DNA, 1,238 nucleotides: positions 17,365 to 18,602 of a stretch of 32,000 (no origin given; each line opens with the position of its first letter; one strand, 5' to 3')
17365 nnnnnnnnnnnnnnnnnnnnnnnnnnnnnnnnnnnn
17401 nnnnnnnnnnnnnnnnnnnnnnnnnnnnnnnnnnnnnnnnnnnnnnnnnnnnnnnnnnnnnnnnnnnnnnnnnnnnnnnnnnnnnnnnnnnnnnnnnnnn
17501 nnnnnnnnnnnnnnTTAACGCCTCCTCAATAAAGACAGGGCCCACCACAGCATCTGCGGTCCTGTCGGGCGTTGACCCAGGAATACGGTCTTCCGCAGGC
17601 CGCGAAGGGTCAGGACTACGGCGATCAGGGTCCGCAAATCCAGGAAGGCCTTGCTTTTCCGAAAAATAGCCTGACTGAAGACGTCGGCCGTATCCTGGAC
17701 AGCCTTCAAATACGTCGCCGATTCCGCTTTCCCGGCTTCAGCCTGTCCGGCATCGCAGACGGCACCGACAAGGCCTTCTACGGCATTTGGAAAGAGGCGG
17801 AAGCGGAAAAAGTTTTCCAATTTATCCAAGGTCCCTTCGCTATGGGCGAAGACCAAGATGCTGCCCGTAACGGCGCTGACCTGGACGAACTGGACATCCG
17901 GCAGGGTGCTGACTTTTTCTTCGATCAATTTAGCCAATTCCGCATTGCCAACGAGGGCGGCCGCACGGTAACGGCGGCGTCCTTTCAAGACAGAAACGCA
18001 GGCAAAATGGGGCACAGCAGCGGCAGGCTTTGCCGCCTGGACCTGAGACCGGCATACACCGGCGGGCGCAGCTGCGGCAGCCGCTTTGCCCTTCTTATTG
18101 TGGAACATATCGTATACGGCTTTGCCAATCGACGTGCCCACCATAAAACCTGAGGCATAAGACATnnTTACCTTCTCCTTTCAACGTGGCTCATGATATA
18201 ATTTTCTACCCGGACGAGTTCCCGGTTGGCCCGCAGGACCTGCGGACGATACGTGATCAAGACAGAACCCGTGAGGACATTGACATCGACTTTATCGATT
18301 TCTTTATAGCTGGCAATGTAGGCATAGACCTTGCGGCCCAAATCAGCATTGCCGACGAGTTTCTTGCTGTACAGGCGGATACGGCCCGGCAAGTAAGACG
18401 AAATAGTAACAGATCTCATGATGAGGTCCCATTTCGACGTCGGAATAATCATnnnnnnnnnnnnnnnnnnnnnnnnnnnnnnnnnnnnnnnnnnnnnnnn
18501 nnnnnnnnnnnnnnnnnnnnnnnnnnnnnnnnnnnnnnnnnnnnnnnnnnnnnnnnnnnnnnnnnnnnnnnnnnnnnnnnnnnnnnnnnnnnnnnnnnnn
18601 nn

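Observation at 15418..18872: Ferrosome (fez)-like cassette: glycine-zipper membrane protein, two Cys-less HMA-like proteins and an atypical P1B ATPase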

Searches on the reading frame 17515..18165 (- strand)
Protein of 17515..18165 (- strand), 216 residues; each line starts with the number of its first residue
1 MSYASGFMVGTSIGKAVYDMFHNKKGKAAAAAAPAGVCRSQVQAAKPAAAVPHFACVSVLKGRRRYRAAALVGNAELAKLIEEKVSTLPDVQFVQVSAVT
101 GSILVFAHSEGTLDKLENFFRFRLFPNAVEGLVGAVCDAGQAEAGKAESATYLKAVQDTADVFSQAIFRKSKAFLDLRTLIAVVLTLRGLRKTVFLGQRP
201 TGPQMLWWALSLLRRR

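Call 3: search_protein_families(library=pfam, proteins=[window:17515-18165:-], max_evalue=1)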
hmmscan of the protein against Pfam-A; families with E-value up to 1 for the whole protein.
window:17515-18165:- (216 aa): 3 families
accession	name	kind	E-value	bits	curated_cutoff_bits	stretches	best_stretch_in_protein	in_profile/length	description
PF19991.5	HMA_2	-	3.1e-23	82.8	30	1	54-211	8-153/154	Heavy metal associated domain 2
PF22482.2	AsnC_trans_reg_3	-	0.088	13.4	24.4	1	64-100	44-83/95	PF0864 C-terminal dimeric alpha+beta barrel domain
PF08566.15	Pam17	-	0.21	11.9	25.4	1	4-28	83-107/165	Mitochondrial import protein Pam17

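Call 4: search_protein_families(library=ncbifam, proteins=[window:17515-18165:-], max_evalue=1)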
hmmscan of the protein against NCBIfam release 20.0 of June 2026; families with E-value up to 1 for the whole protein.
window:17515-18165:- (216 aa): 1 family
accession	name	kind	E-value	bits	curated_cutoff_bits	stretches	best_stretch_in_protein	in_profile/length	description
TIGR00180.1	parB_part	domain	0.17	11.6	58.45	1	58-83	58-83/186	ParB/RepB/Spo0J family partition protein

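Call 37: search_solved_structures(query=window:17515-18165:-, max_evalue=1)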
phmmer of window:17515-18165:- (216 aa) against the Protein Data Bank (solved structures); distinct sequences matched with E-value up to 1: 1.
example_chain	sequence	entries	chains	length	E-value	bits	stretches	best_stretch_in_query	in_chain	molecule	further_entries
4yhs_A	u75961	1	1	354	0.63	12.9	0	73-142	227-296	Monosaccharide ABC transporter substrate-binding protein, CUT2 family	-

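Call 78: find_homologous_proteins(query=window:17515-18165:-, max_evalue=0.001)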
Query window:17515-18165:- (216 aa): 67 proteins with E <= 0.001 among 5781 candidates.
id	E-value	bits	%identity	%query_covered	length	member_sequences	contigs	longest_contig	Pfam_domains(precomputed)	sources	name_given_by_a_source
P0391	2.9e-132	456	99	100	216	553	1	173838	PF19991.6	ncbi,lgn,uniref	ncbi:HMA2 domain-containing protein [Megasphaera elsdenii]|uniref:HMA2 domain-containing protein n=1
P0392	2.1e-125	434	96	100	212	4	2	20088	PF19991.6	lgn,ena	-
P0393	9.9e-121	419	90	100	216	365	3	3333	PF19991.6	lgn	-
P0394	2.1e-107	375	81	99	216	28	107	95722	PF19991.6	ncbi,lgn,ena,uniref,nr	ncbi:hypothetical protein LIQ46_10400 [Megasphaera elsdenii]|uniref:HMA2 domain-containing protein n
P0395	6.9e-106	370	80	99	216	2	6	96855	PF19991.6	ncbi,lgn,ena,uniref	ncbi:MAG: HMA2 domain-containing protein [Megasphaera sp.]|uniref:HMA2 domain-containing protein n=1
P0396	1.4e-105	369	80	99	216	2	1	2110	PF19991.6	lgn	-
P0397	1.1e-104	366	79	100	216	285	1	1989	PF19991.6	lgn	-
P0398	4.2e-102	358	79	99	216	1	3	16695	PF19991.6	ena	-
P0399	6.4e-101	354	78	100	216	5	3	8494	PF19991.6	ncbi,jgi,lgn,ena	jgi:hypothetical protein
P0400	2.5e-100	352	77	100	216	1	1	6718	PF19991.6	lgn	-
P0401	7.4e-100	350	97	80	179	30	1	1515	PF19991.6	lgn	-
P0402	1.4e-93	330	96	77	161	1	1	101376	PF19991.6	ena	-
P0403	6.1e-84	299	67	99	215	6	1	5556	PF19991.6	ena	-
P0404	5.6e-83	295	78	84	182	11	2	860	PF19991.6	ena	-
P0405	1.8e-78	281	62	100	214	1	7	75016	PF19991.6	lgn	-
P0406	8.1e-76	272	96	35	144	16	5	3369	PF19991.6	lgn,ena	-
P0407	1.6e-72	261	60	100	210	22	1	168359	PF19991.6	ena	-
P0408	2.7e-72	261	61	100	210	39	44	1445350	PF19991.6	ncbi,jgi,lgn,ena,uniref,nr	ncbi:MAG: hypothetical protein SOR58_00220 [Megasphaera massiliensis]|jgi:hypothetical protein|unire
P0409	2.2e-71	258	60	100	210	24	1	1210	PF19991.6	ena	-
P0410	5.7e-71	256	59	100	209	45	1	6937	PF19991.6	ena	-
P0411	2.1e-70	254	76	73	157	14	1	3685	PF19991.6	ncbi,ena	-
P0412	3.6e-69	250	58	99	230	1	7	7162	PF19991.6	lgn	-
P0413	7.5e-68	246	58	99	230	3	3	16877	PF19991.6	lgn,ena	-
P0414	4.4e-67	244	61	97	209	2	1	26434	PF19991.6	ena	-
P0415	7.3e-65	236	58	100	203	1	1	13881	PF19991.6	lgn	-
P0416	4.9e-64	234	52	100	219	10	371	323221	PF19991.6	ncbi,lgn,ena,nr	ncbi:MAG: hypothetical protein KHX20_04315 [Megasphaera sp.]|nr:hypothetical protein [Megasphaera sp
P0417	9.1e-60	220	71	69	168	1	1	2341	PF19991.6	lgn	-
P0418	1.7e-59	219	88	56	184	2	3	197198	PF19991.6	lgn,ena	-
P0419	2.6e-59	218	53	100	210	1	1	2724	PF19991.6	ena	-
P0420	5.9e-58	214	86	55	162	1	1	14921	PF19991.6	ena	-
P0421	2.0e-53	199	54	82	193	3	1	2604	PF19991.6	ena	-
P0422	1.4e-50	190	48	90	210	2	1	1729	PF19991.6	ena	-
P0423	7.8e-50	187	46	100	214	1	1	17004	PF19991.6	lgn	-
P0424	1.4e-49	186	47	99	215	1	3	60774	PF19991.6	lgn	-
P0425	1.5e-49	186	46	99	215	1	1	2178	PF19991.6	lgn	-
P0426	3.1e-49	185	46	99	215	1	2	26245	PF19991.6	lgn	-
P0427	4.5e-49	185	46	99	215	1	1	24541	PF19991.6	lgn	-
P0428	5.9e-49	184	46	99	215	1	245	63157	PF19991.6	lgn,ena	-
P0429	6.1e-49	184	46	99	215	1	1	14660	PF19991.6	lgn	-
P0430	7.1e-49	184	46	99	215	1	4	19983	PF19991.6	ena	-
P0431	7.4e-49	184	46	99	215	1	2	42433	PF19991.6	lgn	-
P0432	9.5e-49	184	46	99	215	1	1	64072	PF19991.6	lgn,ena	-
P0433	9.6e-49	184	47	99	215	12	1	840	PF19991.6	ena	-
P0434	1.4e-48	183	47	99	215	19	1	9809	PF19991.6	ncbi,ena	-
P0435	4.9e-48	181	47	99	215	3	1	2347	PF19991.6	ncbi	-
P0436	1.1e-47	180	47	99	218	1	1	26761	PF19991.6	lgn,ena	-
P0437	6.7e-47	178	45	99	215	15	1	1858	PF19991.6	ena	-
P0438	1.8e-45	173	61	63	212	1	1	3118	PF19991.6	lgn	-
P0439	7.1e-45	171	47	100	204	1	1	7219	PF19991.6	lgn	-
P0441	7.7e-44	168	43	100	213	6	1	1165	PF19991.6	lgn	-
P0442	3.8e-42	162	61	64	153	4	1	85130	PF19991.6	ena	-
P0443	9.7e-40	154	40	100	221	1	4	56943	PF19991.6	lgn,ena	-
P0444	1.8e-39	153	43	100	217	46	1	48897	PF19991.6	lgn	-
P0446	8.5e-39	151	40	100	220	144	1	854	PF19991.6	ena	-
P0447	2.4e-38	150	42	99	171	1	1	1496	PF19991.6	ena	-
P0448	5.2e-36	142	39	100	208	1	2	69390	PF19991.6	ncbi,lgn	-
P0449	2.3e-35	140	64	50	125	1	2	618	PF19991.6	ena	-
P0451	4.5e-23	100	46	58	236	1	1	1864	PF19991.6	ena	-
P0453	1.4e-20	92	39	76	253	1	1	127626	PF19991.6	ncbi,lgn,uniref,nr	ncbi:hypothetical protein SAMN05216582_10548 [Selenomonas ruminantium]|uniref:Uncharacterized protei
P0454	9.9e-19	86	31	99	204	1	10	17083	PF19991.6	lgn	-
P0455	1.4e-12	66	27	100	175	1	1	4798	PF19991.6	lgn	-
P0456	3.6e-12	64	31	100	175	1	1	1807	PF19991.6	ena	-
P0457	2.2e-11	62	30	100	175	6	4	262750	PF19991.6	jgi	jgi:hypothetical protein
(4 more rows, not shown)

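Call 88: predict_structure(alignment_id=A3)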
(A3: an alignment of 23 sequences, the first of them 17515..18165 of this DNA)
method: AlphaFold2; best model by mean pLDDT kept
length: 216 residues; sequences in the alignment: 23
mean_pLDDT: 67.0   pTM: 0.38
mean pLDDT of the five models: 67.0, 66.2, 63.9, 63.5, 63.4
residues with pLDDT >= 90: 29; 70-90: 76; 50-70: 59; < 50: 52
segments of 3 or more residues with pLDDT < 50: 23-48, 129-150
pLDDT, mean of each block of 10 residues (from residue 1): 52 60 41 32 40 80 89 89 90 90 91 89 66 41 44 55 58 64 81 72 80 72
secondary structure, 60 per line:
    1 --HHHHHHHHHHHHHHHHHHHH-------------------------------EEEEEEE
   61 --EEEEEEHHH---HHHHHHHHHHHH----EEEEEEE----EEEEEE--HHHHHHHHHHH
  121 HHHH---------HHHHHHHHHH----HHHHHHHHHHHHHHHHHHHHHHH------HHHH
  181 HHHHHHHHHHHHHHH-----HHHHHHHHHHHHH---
elements in order: H3-22 E54-60 E63-68 H75-86 E91-97 E102-107 H110-124 H134-143 H148-170 H177-195 H201-213

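Call 91: fold_search(model_id=the predicted structure, library=pdb)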
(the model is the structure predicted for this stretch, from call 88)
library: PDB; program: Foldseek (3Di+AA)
matches with E <= 10: 1106; with E <= 0.001: 0
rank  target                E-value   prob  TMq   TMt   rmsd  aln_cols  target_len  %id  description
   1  6a71_A                2.5e-02  0.99  0.18  0.47   5.9        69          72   20  Crystal Structure of Human ATP7B and TM Complex (released 2019-04-03)
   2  6a71_B                5.0e-02  0.97  0.18  0.48   5.8        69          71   20  Crystal Structure of Human ATP7B and TM Complex (released 2019-04-03)
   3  4v1a_l                8.1e-02  0.28  0.16  0.22  15.8       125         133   12  Structure of the large subunit of the mammalian mitoribosome, part 2 of 2 (released 2014-10-08)
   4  7ok0_L                9.7e-02  0.85  0.20  0.42   5.6        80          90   12  Cryo-EM structure of the Sulfolobus acidocaldarius RNA polymerase at 2.88 A (released 2021-08-25)
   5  5dud_B                1.3e-01  0.98  0.24  0.26   3.3        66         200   12  Crystal structure of E. coli YbgJK (released 2016-09-28)
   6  5dud_D                1.4e-01  0.98  0.25  0.28   6.0        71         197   17  Crystal structure of E. coli YbgJK (released 2016-09-28)
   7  2cpq_MODEL_1_A        1.9e-01  0.47  0.19  0.38  17.1        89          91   16  Solution structure of the N-terminal KH domain of human FXR1 (released 2005-11-19)
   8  2waq_L                2.0e-01  0.82  0.21  0.44   4.8        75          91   16  The complete structure of the archaeal 13-subunit DNA-directed RNA Polymerase (released 2009-05-19)
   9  4qjv_D                2.3e-01  0.96  0.28  0.61   6.3        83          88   14  The X-ray crystal structure of Rpo3/Rpo11 heterodimer of euryarchaeal RNA polymerase from Thermococcus kodakarensis (released 2014-10-08)
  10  4a48_A                2.4e-01  0.96  0.18  0.52   2.5        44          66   25  Crosstalk between Cu(I) and Zn(II) homeostasis (released 2012-12-12)
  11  6ff1                  2.6e-01  0.99  0.24  0.69   2.0        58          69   17  CsoZ metallochaperone (released 2019-01-30)
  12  8rnz_A                2.6e-01  0.82  0.20  0.47   3.4        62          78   18  Metal-binding domain 3 of copper-transporting ATPase RAN1 from Arabidopsis thaliana (released 2025-01-29)
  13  2pa8_L                2.6e-01  0.77  0.22  0.45   4.7        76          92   16  X-Ray Crystal Structure of the D/L Subcomplex of the Sulfolobus Solfataricus RNA polymerase (released 2008-02-05)
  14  8i6r_C                2.6e-01  0.21  0.19  0.15  16.3       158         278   16  Cryo-EM structure of Pseudomonas aeruginosa FtsE(E163Q)X/EnvC complex with ATP in peptidisc (released 2023-06-07)
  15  2xmw                  2.7e-01  0.94  0.18  0.51   2.4        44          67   27  PacS, N-terminal domain, from Synechocystis PCC6803 (released 2010-08-18)
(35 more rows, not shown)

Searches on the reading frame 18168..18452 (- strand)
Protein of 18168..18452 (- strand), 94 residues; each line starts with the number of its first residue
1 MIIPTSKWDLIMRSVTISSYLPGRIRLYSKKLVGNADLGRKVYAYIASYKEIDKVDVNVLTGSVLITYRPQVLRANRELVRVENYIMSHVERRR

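Call 3: search_protein_families(library=pfam, proteins=[window:18168-18452:-], max_evalue=1)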
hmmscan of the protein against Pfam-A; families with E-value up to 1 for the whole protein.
window:18168-18452:- (94 aa): 1 family
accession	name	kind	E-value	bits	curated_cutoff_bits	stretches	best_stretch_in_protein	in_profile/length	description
PF19991.5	HMA_2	-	3e-12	47.2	30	1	15-75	8-68/154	Heavy metal associated domain 2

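Call 4: search_protein_families(library=ncbifam, proteins=[window:18168-18452:-], max_evalue=1)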
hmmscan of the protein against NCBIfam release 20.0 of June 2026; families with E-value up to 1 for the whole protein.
window:18168-18452:- (94 aa): 1 family
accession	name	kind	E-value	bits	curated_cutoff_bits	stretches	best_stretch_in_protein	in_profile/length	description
NF008884.0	PRK11916.1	equivalog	0.071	12.4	528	1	27-88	16-70/312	electron transfer flavoprotein subunit alpha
